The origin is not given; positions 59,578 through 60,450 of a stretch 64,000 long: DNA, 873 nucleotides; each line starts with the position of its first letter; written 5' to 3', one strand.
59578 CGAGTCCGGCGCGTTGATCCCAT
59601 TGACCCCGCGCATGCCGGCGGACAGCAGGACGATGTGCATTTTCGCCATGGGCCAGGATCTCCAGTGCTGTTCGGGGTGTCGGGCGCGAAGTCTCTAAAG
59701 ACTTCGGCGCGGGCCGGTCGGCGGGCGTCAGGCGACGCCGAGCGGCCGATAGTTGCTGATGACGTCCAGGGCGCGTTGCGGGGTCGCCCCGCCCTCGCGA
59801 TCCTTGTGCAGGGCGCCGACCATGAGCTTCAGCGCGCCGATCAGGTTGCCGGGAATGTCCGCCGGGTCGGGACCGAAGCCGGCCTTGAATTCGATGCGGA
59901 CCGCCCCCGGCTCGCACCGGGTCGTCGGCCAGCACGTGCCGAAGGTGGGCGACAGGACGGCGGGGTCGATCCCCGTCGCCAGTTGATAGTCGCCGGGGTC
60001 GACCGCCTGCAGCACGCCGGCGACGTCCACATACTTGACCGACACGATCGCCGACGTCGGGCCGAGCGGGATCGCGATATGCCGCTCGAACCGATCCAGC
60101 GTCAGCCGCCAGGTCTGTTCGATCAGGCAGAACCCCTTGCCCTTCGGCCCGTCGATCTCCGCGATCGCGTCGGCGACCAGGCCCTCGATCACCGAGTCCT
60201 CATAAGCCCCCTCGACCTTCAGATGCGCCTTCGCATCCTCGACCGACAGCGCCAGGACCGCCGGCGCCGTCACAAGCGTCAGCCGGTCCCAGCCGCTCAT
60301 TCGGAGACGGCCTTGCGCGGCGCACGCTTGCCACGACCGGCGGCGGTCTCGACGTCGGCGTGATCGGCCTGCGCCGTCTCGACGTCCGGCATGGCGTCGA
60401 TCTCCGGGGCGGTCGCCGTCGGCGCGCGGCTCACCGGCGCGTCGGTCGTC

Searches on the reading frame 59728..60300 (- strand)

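Call 105: search_protein_families(library=phrogs, proteins=[window:59728-60300:-], max_evalue=0.001)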
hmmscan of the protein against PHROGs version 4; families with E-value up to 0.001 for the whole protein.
window:59728-60300:- (190 aa): 2 families
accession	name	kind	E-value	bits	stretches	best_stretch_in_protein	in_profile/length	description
phrog_442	-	connector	2.1e-21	77.4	1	5-179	75-237/270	head-tail adaptor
phrog_40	-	connector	6.8e-06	26.6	1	8-49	32-73/201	head-tail adaptor Ad1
